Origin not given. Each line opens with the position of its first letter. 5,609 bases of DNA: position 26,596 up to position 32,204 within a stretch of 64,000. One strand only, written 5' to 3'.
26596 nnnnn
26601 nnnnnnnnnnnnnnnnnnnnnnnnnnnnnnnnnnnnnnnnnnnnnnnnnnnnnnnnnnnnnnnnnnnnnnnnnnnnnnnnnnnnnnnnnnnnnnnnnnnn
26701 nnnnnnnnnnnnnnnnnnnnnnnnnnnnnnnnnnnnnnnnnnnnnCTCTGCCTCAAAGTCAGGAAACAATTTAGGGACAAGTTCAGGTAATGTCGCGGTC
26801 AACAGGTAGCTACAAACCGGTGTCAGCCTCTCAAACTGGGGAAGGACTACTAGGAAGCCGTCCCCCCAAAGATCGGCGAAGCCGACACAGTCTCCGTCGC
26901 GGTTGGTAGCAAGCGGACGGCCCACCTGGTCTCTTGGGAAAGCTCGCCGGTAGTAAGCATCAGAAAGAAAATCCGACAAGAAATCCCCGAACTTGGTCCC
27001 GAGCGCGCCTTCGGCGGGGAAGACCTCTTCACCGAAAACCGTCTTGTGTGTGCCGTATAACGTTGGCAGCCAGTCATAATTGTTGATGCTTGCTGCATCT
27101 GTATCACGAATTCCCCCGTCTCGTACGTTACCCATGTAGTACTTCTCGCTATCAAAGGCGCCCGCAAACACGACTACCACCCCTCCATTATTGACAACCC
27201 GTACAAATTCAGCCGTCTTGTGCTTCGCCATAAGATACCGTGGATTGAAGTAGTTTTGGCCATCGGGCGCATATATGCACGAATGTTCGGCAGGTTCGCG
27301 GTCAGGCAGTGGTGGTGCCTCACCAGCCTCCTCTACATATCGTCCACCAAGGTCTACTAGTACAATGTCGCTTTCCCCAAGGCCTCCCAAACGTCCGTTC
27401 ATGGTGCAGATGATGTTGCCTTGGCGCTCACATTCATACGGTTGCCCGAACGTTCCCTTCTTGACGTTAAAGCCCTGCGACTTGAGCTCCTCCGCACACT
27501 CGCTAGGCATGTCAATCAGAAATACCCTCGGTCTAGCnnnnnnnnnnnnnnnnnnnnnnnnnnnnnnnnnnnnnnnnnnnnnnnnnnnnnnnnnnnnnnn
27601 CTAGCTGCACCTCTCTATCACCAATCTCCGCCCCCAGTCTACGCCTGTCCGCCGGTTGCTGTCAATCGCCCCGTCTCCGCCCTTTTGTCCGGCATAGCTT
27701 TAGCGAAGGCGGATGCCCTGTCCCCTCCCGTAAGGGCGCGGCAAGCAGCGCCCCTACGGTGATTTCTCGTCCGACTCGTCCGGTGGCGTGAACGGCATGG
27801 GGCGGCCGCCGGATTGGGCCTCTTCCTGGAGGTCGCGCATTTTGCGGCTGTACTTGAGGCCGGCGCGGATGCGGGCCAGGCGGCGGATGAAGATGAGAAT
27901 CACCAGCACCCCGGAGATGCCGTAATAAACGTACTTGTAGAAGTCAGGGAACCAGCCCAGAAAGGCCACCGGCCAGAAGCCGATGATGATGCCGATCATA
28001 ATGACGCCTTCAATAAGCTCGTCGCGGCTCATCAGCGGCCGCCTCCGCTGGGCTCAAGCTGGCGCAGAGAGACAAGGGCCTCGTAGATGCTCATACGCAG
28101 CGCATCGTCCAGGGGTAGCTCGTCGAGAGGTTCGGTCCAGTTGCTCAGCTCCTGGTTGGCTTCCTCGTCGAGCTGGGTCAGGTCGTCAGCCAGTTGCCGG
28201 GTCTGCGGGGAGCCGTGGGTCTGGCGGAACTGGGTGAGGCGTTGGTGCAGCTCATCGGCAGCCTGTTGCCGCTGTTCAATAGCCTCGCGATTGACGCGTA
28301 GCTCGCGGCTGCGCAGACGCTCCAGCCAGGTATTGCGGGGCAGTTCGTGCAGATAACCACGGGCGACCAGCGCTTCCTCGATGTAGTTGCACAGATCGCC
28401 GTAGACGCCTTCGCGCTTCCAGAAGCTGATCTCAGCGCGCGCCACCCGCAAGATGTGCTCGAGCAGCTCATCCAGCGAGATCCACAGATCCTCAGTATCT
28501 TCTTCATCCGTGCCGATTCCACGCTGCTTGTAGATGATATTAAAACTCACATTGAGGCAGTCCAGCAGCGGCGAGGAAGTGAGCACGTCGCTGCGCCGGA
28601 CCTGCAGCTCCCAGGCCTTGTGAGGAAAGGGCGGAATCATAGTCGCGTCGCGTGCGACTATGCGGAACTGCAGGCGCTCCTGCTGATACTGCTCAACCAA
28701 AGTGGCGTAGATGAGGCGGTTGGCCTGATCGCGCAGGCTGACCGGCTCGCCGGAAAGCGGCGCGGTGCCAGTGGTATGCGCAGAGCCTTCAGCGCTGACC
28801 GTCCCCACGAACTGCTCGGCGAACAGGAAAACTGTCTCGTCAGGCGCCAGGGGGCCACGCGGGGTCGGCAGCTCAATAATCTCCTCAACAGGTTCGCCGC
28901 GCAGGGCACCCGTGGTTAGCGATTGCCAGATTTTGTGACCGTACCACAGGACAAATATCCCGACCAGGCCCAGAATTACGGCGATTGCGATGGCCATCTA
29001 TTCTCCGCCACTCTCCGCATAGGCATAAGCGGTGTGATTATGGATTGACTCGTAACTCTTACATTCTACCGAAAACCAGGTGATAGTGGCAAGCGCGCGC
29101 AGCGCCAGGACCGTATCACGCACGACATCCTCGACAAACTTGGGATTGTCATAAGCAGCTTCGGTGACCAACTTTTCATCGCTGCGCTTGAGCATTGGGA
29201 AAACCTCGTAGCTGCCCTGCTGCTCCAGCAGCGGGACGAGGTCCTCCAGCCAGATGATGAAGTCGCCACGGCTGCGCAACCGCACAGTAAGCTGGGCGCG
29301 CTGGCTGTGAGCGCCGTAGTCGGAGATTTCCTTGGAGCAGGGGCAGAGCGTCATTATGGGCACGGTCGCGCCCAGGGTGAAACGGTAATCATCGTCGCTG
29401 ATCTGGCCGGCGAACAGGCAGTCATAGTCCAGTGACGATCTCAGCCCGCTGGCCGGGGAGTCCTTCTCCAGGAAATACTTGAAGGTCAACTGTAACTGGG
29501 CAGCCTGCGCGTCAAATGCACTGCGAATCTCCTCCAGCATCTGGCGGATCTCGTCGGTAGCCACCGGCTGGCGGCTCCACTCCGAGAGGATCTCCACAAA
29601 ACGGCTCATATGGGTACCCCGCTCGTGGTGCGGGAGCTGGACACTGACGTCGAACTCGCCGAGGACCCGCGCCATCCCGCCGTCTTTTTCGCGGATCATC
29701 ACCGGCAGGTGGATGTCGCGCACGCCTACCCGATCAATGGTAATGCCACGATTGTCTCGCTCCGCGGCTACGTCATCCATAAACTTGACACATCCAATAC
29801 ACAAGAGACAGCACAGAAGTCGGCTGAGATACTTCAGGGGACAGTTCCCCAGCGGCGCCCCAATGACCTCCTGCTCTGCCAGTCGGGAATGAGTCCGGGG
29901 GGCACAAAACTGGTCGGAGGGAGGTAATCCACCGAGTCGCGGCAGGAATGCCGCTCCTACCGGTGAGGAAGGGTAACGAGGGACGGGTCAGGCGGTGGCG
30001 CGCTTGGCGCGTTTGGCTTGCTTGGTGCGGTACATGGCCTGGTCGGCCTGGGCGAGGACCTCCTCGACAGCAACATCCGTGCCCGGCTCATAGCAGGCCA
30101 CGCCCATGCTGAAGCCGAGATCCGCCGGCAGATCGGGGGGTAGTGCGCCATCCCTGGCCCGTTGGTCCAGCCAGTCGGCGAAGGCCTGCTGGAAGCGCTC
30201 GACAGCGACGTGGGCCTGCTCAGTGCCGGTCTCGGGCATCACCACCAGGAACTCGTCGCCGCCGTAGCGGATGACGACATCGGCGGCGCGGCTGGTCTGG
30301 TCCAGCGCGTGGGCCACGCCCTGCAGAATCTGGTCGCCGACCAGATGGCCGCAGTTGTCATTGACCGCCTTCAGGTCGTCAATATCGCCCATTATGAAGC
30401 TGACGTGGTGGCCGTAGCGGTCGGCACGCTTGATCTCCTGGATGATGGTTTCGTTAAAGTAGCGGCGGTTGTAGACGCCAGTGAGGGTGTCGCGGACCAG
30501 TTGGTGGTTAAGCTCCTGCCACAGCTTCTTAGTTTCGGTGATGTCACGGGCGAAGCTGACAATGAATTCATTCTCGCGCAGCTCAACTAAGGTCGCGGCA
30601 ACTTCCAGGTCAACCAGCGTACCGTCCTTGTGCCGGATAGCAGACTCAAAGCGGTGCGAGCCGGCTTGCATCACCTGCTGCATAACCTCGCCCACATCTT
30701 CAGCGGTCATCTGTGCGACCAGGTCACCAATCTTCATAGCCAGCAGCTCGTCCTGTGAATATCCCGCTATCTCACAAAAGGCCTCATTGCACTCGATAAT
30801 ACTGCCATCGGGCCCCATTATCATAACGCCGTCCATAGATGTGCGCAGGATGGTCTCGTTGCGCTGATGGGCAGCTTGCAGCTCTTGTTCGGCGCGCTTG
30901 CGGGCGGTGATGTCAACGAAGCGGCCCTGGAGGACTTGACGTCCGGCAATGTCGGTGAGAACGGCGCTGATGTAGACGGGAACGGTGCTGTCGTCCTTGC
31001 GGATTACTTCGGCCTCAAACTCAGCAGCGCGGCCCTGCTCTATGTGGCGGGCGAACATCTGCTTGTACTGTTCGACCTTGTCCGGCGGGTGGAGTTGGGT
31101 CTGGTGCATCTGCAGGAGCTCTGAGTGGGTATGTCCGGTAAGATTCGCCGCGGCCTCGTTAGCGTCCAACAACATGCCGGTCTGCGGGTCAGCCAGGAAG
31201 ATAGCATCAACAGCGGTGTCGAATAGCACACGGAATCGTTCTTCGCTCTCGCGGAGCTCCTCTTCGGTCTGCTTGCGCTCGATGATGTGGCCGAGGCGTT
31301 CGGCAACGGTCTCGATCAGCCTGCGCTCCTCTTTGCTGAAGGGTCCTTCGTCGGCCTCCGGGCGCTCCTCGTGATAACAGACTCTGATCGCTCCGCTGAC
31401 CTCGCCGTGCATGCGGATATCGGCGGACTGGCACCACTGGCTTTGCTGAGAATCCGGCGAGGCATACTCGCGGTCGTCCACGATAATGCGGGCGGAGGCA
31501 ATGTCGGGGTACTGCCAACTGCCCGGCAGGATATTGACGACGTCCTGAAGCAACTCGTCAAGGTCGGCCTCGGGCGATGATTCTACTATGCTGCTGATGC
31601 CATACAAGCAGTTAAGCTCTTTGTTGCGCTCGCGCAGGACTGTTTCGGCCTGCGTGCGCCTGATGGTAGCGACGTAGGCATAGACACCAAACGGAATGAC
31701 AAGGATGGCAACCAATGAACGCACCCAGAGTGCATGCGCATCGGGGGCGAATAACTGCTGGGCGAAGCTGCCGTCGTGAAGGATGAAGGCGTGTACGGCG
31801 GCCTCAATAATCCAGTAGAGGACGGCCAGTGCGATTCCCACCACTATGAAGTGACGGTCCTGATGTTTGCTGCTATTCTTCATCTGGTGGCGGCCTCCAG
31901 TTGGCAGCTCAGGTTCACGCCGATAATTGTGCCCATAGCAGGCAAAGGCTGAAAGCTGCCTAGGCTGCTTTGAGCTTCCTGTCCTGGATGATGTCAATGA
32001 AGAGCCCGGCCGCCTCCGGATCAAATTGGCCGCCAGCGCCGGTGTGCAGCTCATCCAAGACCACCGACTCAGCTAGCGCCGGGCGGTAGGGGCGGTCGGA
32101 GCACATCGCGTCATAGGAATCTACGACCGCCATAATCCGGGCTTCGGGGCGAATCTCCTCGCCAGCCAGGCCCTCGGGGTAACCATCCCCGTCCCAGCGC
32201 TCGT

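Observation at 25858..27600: Low-GC single-gene insert encoding a nuclease-like protein fused to a translation-factor-type beta-barrel (candidate undescribed defence gene)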

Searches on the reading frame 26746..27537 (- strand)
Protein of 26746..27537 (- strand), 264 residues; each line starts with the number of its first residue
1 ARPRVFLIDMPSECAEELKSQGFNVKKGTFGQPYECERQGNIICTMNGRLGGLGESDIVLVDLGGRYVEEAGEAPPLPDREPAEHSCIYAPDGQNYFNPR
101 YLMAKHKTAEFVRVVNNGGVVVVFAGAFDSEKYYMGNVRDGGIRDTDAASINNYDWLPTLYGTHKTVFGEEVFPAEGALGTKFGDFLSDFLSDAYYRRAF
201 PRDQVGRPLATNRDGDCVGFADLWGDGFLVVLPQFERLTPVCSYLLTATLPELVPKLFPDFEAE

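Call 77: find_homologous_proteins(query=A4, max_evalue=0.001)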
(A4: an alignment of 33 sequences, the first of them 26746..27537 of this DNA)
Query A4 (33 sequences) (264 aa, profile of the alignment): 4 proteins with E <= 0.001 among 2940 candidates.
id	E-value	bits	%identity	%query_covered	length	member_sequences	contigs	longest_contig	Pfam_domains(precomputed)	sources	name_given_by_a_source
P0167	3.4e-97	343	18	98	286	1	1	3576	-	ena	-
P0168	1.2e-81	292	19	89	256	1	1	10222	-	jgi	-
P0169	1.2e-49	187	18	67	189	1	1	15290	-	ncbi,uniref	ncbi:hypothetical protein ACNI3T_04900 [Christiangramia sp. ASW11-125]|uniref:hypothetical protein n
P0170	3.4e-44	169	19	46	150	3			-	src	-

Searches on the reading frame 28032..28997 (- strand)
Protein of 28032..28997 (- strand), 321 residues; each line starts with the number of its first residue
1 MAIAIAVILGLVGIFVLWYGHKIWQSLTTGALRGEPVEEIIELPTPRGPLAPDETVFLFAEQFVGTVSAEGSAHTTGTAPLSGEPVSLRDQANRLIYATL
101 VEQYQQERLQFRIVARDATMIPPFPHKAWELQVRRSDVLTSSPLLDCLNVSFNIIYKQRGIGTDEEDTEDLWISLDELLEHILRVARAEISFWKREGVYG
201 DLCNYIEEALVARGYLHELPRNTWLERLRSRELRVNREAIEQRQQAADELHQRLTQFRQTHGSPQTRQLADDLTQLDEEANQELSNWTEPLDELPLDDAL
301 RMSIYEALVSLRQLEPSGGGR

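Call 27: search_protein_families(library=pfam, proteins=[window:28032-28997:-], max_evalue=0.001)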
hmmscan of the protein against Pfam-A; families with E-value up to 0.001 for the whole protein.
window:28032-28997:- (321 aa): 0 families

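Call 57: find_related_loci(query=window:28032-28997:-, collection=metagenome_contigs, flank=8000)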
Query window:28032-28997:- (321 aa) in metagenome_contigs; peptide patterns used: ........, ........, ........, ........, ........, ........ (x = any residue, [..] = any of these).
331 stretches matched a pattern; 5 encode a relative of the query (tblastn E <= 1e-3); 5 distinct loci.
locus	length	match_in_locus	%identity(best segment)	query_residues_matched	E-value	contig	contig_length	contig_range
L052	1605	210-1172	87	1-321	0e+0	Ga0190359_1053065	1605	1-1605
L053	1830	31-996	78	1-321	0e+0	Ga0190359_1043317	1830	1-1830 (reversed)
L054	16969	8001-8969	39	5-318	3e-66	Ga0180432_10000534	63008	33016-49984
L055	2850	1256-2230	38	3-318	4e-63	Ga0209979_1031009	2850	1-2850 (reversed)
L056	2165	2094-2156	90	9-29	4e-8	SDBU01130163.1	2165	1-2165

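Call 68: search_protein_families(library=pfam, proteins=[L053:1344-1766:+], max_evalue=0.00001)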
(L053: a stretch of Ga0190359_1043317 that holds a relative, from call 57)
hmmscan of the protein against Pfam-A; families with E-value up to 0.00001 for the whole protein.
L053:1344-1766:+ (140 aa): 1 family
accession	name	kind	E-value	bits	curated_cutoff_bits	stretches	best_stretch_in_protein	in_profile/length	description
PF21818.3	DUF6884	-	4.6e-46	156.8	30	1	1-131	3-135/135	Family of unknown function (DUF6884)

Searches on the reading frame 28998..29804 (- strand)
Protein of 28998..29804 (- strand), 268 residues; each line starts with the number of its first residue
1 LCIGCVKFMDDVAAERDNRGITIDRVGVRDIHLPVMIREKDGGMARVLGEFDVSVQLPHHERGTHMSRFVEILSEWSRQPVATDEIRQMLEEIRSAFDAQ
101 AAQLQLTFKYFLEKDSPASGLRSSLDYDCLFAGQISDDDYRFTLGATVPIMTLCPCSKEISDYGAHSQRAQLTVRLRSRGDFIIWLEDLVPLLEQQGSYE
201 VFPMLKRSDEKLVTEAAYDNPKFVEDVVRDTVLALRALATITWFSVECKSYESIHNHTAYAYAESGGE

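Call 27: search_protein_families(library=pfam, proteins=[window:28998-29804:-], max_evalue=0.001)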
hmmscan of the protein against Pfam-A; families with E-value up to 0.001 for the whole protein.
window:28998-29804:- (268 aa): 1 family
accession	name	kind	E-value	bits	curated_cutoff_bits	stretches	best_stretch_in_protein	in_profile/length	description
PF02649.19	GCHY-1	-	4.1e-87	292.4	25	1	9-261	1-260/260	Type I GTP cyclohydrolase folE2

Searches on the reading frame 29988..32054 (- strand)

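Call 27: search_protein_families(library=pfam, proteins=[window:29988-32054:-], max_evalue=0.001)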
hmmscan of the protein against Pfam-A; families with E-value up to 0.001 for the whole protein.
window:29988-32054:- (688 aa): 7 families
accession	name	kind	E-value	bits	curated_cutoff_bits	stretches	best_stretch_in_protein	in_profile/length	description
PF00990.26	GGDEF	-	8.8e-42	143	23.8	1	521-683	3-160/161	Diguanylate cyclase, GGDEF domain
PF13426.13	PAS_9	-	3.6e-29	101.5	27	2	408-507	2-103/103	PAS domain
PF00989.32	PAS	-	3.2e-20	72.7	22.6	2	398-505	2-113/113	PAS fold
PF13188.13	PAS_8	-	3e-18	65.5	21.8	2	272-315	1-43/65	PAS domain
PF08448.16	PAS_4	-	1.1e-17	64.7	23.1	2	404-509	2-109/110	PAS fold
PF08447.18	PAS_3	-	4.4e-17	62.6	25.6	2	419-490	1-75/89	PAS fold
PF24820.1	Diguanyl_cycl_sensor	-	0.00064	20.1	28.1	0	282-360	6-89/109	Diguanylate cyclase-like sensor domain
